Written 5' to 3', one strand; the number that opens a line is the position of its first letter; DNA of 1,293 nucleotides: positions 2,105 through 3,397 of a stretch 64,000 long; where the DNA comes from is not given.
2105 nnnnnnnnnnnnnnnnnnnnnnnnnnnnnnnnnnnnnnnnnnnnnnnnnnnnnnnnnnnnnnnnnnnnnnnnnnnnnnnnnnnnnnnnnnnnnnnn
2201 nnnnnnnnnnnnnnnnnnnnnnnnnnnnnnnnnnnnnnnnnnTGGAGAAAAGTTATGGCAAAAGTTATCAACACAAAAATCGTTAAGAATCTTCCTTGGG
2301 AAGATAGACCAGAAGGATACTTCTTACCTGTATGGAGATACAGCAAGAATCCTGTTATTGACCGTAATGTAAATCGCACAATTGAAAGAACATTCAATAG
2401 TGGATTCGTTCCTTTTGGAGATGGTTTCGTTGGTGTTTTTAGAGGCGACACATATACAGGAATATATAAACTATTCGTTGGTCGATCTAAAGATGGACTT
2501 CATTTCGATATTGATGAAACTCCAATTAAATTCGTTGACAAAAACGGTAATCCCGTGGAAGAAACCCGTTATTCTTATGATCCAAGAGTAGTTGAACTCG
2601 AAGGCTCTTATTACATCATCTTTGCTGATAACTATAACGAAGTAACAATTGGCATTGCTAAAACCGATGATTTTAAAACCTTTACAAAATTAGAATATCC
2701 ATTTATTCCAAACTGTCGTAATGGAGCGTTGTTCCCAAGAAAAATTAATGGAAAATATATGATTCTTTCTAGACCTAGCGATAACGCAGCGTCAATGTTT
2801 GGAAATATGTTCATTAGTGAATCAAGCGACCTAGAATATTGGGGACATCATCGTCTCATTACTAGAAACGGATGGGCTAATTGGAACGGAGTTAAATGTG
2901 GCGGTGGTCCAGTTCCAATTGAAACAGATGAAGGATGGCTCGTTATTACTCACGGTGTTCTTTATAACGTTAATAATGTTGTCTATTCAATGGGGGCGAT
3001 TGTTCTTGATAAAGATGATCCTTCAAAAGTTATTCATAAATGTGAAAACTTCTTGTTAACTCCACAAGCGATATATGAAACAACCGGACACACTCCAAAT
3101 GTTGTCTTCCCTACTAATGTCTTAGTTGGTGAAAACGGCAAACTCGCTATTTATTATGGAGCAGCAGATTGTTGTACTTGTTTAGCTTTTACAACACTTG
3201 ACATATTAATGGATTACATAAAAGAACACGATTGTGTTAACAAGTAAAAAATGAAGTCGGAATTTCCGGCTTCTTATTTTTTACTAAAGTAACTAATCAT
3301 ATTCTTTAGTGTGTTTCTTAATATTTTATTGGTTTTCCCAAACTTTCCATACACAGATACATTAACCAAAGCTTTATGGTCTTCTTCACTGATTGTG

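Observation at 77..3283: GH112 plus GH130 phosphorylase operon: a phosphorolytic route for Gal-beta1,3-HexNAc and beta-mannosides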

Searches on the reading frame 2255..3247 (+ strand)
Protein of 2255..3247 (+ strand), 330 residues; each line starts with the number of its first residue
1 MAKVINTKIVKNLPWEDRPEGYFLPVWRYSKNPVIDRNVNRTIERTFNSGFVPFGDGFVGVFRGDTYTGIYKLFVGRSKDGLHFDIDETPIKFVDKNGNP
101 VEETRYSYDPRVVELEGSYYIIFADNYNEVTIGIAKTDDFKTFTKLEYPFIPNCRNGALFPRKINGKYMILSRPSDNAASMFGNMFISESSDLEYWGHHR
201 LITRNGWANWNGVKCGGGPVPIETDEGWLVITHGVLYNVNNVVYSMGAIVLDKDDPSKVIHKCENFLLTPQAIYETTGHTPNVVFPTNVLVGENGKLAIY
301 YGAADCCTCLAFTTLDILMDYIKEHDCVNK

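Call 3: search_protein_families(library=pfam, proteins=[window:2255-3247:+])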
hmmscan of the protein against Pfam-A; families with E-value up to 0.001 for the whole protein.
window:2255-3247:+ (330 aa): 1 family
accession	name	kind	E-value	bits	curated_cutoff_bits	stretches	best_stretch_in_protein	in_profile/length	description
PF04041.19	Glyco_hydro_130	-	1.1e-61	209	26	1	11-324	6-320/320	beta-1,4-mannooligosaccharide phosphorylase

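Call 4: search_protein_families(library=ncbifam, proteins=[window:2255-3247:+])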
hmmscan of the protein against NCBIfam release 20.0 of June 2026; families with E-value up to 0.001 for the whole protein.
window:2255-3247:+ (330 aa): 3 families
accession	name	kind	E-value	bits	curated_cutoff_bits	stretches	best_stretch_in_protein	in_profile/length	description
NF050092.1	BtaManbiosPhlase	equivalog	5.8e-54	183.3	550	1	68-315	104-343/351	BtaManbiosPhlase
NF052550.1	BManbPhaseBMBP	equivalog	8.7e-40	136.9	450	1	72-312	59-288/296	beta-1,2-mannobiose phosphorylase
NF058598.1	BetMansidBT3780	equivalog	3e-14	52.9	550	1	203-312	247-361/366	beta-1,2-mannosidase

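Call 16: search_solved_structures(query=window:2255-3247:+, show_alignments=3)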
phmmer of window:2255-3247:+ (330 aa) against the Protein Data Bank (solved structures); distinct sequences matched with E-value up to 0.001: 18.
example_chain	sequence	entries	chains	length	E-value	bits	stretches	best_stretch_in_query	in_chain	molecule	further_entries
1vkd_A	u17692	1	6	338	1.3e-105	356.2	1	5-325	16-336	conserved hypothetical protein TM1225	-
5ayd_A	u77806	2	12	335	6e-94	317.9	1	3-327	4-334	Beta-1,4-mannooligosaccharide phosphorylase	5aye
4udk_E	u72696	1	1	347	1.8e-89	303.2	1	8-324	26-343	UHGB_MP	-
4udg_A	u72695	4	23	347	2e-89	303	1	10-324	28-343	UHGB_MP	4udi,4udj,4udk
9erh_A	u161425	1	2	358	5.9e-38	133.7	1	61-317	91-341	Uhgb_MS mannoside synthase from an unknown human gut bacterium in complex with 1,2-beta-ma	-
9erg_A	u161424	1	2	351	6.9e-38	133.5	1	61-315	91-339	Uhgb_MS mannoside synthase from an unknown human gut bacterium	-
9eqq_A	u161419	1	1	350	6.9e-38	133.5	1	61-315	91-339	Uhgb_MS mannoside synthase from an unknown human gut bacterium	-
5b0p_A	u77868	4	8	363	9.1e-34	119.9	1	64-307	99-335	Lin0857 protein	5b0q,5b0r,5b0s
9fj8_A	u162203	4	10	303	1.7e-30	109.2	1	71-314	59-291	1,2-beta-oligomannan phosphorylase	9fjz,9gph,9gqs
7fip_A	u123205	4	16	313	4.2e-27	98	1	72-308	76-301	Beta-1,2-mannobiose phosphorylase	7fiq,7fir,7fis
3was_A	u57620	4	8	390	5.9e-21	77.8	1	130-322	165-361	4-O-beta-D-mannosyl-D-glucose phosphorylase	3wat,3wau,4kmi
5ay9_A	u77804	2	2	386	1.4e-20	76.6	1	130-322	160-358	4-O-beta-D-mannosyl-D-glucose phosphorylase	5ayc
3r67_A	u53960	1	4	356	8.4e-10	41.1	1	72-311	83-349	putative Glycosidase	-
4onz_A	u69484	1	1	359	9.9e-10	40.9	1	74-311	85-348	putative glycoside hydrolase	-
3taw_A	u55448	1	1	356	5.7e-09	38.4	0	72-163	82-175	Hypothetical glycoside hydrolase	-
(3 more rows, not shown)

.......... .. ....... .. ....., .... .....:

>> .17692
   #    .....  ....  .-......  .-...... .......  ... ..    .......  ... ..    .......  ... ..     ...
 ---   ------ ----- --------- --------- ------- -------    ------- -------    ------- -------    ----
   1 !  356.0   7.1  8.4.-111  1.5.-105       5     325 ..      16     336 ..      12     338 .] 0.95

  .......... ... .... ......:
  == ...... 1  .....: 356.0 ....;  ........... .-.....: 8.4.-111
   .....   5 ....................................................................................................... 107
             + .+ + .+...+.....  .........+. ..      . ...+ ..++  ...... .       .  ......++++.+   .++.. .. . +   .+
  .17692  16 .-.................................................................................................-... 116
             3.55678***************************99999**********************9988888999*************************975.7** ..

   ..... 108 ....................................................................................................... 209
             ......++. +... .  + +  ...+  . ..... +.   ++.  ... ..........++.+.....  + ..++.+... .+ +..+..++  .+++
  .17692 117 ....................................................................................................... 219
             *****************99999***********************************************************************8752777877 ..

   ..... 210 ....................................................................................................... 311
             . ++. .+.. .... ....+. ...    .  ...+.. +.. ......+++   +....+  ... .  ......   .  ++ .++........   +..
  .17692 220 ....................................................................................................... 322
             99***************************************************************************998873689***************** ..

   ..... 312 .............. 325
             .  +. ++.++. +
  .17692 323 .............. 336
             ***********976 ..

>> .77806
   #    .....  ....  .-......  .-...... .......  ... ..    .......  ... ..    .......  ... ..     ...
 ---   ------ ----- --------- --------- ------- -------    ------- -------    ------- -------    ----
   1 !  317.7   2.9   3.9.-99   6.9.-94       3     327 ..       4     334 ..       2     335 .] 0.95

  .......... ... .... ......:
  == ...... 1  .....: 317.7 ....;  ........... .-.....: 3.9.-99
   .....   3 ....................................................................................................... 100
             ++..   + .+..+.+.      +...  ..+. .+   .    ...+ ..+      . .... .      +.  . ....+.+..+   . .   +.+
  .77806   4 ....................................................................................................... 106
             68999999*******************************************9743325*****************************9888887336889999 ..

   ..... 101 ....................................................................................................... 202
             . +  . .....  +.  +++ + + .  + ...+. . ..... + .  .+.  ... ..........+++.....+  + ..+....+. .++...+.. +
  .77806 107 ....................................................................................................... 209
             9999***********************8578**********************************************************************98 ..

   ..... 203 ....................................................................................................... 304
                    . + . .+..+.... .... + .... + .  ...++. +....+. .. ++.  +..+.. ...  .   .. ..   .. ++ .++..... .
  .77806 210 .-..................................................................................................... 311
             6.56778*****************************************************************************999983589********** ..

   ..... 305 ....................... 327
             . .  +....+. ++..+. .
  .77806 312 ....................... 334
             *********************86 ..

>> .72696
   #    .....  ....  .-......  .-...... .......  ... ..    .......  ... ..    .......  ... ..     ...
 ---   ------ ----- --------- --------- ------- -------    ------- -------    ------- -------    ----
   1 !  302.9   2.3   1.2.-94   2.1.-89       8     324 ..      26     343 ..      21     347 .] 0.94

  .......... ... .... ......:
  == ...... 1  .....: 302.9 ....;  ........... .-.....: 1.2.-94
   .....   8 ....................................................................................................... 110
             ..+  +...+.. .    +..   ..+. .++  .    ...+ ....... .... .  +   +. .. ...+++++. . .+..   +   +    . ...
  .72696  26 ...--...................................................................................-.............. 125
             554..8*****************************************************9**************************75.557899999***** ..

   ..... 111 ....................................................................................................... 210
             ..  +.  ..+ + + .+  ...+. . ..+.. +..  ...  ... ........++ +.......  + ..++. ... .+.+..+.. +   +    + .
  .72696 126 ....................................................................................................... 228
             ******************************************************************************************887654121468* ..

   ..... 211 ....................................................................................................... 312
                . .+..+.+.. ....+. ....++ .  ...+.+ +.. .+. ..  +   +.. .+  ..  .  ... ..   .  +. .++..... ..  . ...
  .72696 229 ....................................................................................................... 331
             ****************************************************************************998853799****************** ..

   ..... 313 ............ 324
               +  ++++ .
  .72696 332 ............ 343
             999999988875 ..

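Call 17: find_related_loci(query=window:2255-3247:+, collection=genome_contigs, flank=10000)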
Query window:2255-3247:+ (330 aa) in genome_contigs; peptide patterns used: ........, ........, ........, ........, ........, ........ (x = any residue, [..] = any of these).
122 stretches matched a pattern; 1 encode a relative of the query (tblastn E <= 1e-3); 1 distinct loci.
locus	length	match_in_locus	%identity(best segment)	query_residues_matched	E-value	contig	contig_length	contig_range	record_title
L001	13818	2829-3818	85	1-330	0e+0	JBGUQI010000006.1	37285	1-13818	MAG: Bacilli bacterium isolate ruminal_MAG_143 ruminal_MAG_143_contig_0006, whole genome shotgun sequence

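Call 20: find_homologous_proteins(query=window:2255-3247:+)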
Query window:2255-3247:+ (330 aa): 7946 proteins with E <= 0.001 among 8000 candidates; the best 120 are listed.
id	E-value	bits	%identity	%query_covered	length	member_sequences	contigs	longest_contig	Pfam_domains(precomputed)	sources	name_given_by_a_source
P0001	3.5e-231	784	100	100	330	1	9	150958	PF04041.20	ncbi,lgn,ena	-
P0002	2.2e-202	689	87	99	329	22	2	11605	PF04041.20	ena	-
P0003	1.9e-199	680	83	100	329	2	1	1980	PF04041.20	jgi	-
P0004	3.1e-199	679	85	100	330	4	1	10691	PF04041.20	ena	-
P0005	1.6e-198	677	82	100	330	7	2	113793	PF04041.20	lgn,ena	-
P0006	1.7e-198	677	84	100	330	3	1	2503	PF04041.20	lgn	-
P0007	7.7e-197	671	82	99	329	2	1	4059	PF04041.20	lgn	-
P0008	8.6e-195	664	82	100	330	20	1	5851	PF04041.20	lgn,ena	-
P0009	4.6e-194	662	82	100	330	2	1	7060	PF04041.20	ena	-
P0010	8.7e-194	661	80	100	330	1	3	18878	PF04041.20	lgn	-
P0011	3.0e-192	656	81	100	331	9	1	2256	PF04041.20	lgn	-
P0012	4.2e-192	656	81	100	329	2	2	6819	PF04041.20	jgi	jgi:beta-1,4-mannooligosaccharide/beta-1,4-mannosyl-N-acetylglucosamine phosphorylase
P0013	8.9e-187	638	80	100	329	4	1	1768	PF04041.20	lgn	-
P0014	7.9e-186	635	79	100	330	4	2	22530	PF04041.20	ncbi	-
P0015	3.0e-184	630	81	100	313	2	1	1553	PF04041.20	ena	-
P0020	3.1e-177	607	76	98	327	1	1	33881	PF04041.20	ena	-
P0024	5.1e-145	501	65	98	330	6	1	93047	PF04041.20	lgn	-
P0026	3.6e-140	485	64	98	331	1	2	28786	PF04041.20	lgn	-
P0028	9.3e-135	467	59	98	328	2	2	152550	PF04041.20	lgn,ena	-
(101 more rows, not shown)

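Call 21: find_encoding_contigs(protein=P0001, flank=10000, max_places=6)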
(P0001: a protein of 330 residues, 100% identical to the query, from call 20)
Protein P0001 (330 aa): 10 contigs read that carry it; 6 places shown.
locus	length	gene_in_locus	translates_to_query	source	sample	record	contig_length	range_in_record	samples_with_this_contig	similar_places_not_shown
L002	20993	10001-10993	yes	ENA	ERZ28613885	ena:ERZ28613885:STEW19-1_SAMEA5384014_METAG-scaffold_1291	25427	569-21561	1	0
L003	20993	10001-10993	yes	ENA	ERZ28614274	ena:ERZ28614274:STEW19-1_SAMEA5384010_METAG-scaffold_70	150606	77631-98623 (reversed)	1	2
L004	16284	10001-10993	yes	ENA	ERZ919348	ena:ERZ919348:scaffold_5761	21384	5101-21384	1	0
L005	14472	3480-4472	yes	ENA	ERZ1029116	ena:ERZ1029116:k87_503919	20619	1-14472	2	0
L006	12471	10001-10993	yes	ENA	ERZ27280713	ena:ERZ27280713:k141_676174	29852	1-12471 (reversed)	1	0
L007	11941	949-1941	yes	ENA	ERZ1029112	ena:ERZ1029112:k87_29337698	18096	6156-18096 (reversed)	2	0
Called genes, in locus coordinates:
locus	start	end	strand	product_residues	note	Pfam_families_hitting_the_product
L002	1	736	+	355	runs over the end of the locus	PF00990:GGDEF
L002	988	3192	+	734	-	-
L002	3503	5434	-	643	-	PF00990:GGDEF (weak), PF00563:EAL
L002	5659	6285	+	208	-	PF00657:Lipase_GDSL, PF13472:Lipase_GDSL_2, PF16255:Lipase_GDSL_lke (faint)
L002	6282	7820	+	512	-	PF00480:ROK, PF13580:SIS_2, PF01380:SIS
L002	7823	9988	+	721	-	PF09508:Lact_bio_phlase, PF17385:LBP_M, PF17386:LBP_C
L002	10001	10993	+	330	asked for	PF04041:Glyco_hydro_130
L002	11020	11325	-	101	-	-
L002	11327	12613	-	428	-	PF00005:ABC_tran, PF17912:OB_MalK (faint)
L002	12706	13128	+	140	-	PF05025:RbsD_FucU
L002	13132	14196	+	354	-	PF06271:RDD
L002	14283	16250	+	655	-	-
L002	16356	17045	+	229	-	PF00629:MAM (faint)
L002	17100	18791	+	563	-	PF22666:Glyco_hydro_2_N2, PF00703:Glyco_hydro_2, PF02836:Glyco_hydro_2_C (weak)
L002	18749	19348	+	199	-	-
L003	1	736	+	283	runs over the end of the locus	PF00990:GGDEF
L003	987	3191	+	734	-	-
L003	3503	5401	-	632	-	PF00990:GGDEF (weak), PF00563:EAL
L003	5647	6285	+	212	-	PF00657:Lipase_GDSL, PF13472:Lipase_GDSL_2, PF16255:Lipase_GDSL_lke (faint)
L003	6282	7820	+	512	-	PF00480:ROK, PF13580:SIS_2, PF01380:SIS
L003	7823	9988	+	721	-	PF09508:Lact_bio_phlase, PF17385:LBP_M, PF17386:LBP_C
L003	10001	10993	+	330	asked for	PF04041:Glyco_hydro_130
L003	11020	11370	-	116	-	-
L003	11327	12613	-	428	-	PF00005:ABC_tran, PF17912:OB_MalK (faint)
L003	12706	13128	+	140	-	PF05025:RbsD_FucU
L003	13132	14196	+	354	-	PF06271:RDD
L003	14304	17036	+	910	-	-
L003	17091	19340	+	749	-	PF22666:Glyco_hydro_2_N2, PF00703:Glyco_hydro_2, PF02836:Glyco_hydro_2_C (weak)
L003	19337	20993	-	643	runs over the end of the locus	PF17389:Bac_rhamnosid6H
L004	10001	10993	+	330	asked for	PF04041:Glyco_hydro_130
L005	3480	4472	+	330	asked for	PF04041:Glyco_hydro_130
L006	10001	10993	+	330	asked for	PF04041:Glyco_hydro_130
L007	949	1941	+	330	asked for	PF04041:Glyco_hydro_130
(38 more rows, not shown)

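Call 22: search_protein_families(library=pfam, proteins=[L001:437-1720:+, L001:1768-2424:+, L001:2814-3821:+, L001:3853-6075:+, L001:6107-7753:-, L001:7874-9079:-, L001:9317-10435:+, L001:10505-10987:+, L001:10979-11635:-, L001:11632-12357:-], max_evalue=0.00001)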
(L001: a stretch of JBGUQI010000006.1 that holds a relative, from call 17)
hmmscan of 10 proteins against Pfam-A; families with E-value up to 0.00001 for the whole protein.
L001:437-1720:+ (427 aa): 2 families
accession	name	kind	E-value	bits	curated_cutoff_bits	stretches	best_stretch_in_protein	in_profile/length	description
PF14311.12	DUF4379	-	2.4e-50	169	24.5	3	306-360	1-54/56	Probable Treble clef zinc finger domain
PF07453.19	NUMOD1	-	1.3e-06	28.9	22.8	1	372-408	1-37/37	NUMOD1 domain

L001:1768-2424:+ (218 aa): 1 family
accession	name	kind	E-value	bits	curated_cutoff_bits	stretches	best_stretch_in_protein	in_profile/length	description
PF04355.18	BamE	-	3.2e-06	27.3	23.2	0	138-210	10-66/71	Outer membrane protein assembly factor BamE domain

L001:2814-3821:+ (335 aa): 1 family
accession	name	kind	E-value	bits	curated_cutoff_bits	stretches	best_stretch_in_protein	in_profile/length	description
PF04041.19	Glyco_hydro_130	-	2.5e-61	207.9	26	1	16-329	6-320/320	beta-1,4-mannooligosaccharide phosphorylase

L001:3853-6075:+ (740 aa): 3 families
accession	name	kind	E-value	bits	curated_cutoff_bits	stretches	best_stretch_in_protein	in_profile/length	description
PF22666.2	Glyco_hydro_2_N2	-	1.4e-26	94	27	1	31-177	13-167/167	Glycosyl hydrolase 2 galactose-binding domain-like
PF00703.27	Glyco_hydro_2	-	1.1e-08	36.2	23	1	191-282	6-109/109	Glycosyl hydrolases family 2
PF02836.23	Glyco_hydro_2_C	-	2.7e-06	27.2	21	0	300-450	8-157/302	Glycosyl hydrolases family 2, TIM barrel domain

L001:6107-7753:- (548 aa): 3 families
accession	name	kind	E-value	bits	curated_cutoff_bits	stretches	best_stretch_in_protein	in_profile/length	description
PF00749.27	tRNA-synt_1c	-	2.2e-96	322.9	23.4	1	23-328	1-309/314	tRNA synthetases class I (E and Q), catalytic domain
PF03950.23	tRNA-synt_1c_C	-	9.1e-27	93.6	23.9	1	335-436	1-91/91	tRNA synthetases class I (E and Q), anti-codon binding domain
PF20974.2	tRNA-synt_1c_C2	-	8.9e-17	62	23.9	1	453-526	1-69/69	tRNA synthetases class I (E and Q), anti-codon binding domain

L001:7874-9079:- (401 aa): 0 families

L001:9317-10435:+ (372 aa): 1 family
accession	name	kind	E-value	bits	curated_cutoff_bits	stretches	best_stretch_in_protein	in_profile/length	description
PF11187.14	Mbeg1-like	-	4.1e-58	196.9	21.1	1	76-298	1-221/224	Mbeg1-like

L001:10505-10987:+ (160 aa): 1 family
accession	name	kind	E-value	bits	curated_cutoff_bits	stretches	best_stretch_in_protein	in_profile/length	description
PF21095.3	CarD_C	-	7.2e-06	26.4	23.1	0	74-153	9-84/87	CarD, C-terminal domain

L001:10979-11635:- (218 aa): 4 families
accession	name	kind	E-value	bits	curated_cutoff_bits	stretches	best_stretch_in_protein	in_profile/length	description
PF13419.12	HAD_2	-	4.5e-35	121.8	23.8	1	5-184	1-178/178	Haloacid dehalogenase-like hydrolase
PF00702.32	Hydrolase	-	4.2e-22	79.9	26.4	1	3-174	2-187/191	haloacid dehalogenase-like hydrolase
PF13242.12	Hydrolase_like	-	1.4e-07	31.8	22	1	140-206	3-64/75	HAD-hyrolase-like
PF12710.13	HAD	-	4e-06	27.8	27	1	5-170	1-184/189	haloacid dehalogenase-like hydrolase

L001:11632-12357:- (241 aa): 1 family
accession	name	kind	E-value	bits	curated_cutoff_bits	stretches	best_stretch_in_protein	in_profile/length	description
PF02146.23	SIR2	-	2.8e-52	177.7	24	1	22-198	1-180/180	Sir2 family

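Call 41: find_encoding_contigs(protein=P0005, flank=10000, max_places=2)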
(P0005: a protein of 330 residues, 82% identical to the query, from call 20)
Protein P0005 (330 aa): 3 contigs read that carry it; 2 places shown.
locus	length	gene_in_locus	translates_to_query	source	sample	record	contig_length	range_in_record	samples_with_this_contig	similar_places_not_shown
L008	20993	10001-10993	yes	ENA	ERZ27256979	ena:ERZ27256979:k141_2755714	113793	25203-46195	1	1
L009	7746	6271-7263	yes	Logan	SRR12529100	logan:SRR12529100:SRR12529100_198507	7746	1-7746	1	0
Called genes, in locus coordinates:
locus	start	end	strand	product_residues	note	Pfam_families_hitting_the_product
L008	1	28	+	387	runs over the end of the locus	-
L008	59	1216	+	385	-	-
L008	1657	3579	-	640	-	PF00270:DEAD (weak), PF00580:UvrD-helicase (weak), PF13086:AAA_11 (faint), PF13245:AAA_19, PF13604:AAA_30, PF05127:NAT10_TcmA_helicase, PF09848:SLFN-g3_helicase (weak), PF13538:UvrD_C_2, +1 more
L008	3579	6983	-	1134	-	PF00580:UvrD-helicase, PF13245:AAA_19, PF13361:UvrD_C, PF13538:UvrD_C_2 (faint)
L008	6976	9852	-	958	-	-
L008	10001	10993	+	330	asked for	PF04041:Glyco_hydro_130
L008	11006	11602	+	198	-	PF01081:Aldolase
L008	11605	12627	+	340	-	PF00294:PfkB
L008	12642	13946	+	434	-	PF00370:FGGY_N, PF02782:FGGY_C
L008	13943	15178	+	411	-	PF06134:RhaA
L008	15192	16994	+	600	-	PF07881:Fucose_iso_N1, PF07882:Fucose_iso_N2, PF02952:Fucose_iso_C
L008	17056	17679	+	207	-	PF12464:Mac, PF25084:LbH_EIF2B (faint), PF00132:Hexapep, PF14602:Hexapep_2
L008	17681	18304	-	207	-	PF13580:SIS_2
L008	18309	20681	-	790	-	PF22666:Glyco_hydro_2_N2, PF00703:Glyco_hydro_2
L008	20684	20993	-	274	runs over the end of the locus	PF02311:AraC_binding, PF12833:HTH_18, PF00165:HTH_AraC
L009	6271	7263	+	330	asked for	PF04041:Glyco_hydro_130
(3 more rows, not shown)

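Call 42: find_encoding_contigs(protein=P0024, flank=10000, max_places=2)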
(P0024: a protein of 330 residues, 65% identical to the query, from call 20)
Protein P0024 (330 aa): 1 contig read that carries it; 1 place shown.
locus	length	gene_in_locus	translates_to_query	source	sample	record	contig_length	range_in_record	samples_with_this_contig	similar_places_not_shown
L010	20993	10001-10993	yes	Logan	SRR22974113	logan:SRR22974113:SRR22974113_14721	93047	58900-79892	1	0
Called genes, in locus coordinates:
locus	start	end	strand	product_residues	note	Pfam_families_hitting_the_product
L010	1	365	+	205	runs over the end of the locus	PF01081:Aldolase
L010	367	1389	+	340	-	PF00294:PfkB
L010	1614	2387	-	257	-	PF02311:AraC_binding, PF07883:Cupin_2 (weak), PF00165:HTH_AraC (faint), PF12833:HTH_18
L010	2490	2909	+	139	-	PF05025:RbsD_FucU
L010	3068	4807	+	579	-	PF02690:Na_Pi_cotrans, PF01895:PhoU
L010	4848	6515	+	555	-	PF02463:SMC_N, PF13175:AAA_15, PF13476:AAA_23, PF13304:AAA_21 (faint)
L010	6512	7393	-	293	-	PF00702:Hydrolase, PF13419:HAD_2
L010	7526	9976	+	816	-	PF22666:Glyco_hydro_2_N2, PF00703:Glyco_hydro_2 (faint), PF02836:Glyco_hydro_2_C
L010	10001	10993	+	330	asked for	PF04041:Glyco_hydro_130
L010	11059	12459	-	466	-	PF04326:SLFN_AlbA_2, PF13749:HATPase_c_4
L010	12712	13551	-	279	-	PF02311:AraC_binding (weak), PF00165:HTH_AraC (weak), PF12833:HTH_18, PF00165:HTH_AraC (weak)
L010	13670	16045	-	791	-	PF02368:Big_2, PF22359:Big-like, PF26918:Ig_Eae (weak)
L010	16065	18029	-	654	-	PF16126:DUF4838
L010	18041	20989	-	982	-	PF16403:Bact_surface_Ig-like (faint), PF18981:InlK_D3 (faint)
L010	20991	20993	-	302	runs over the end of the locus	PF00528:BPD_transp_1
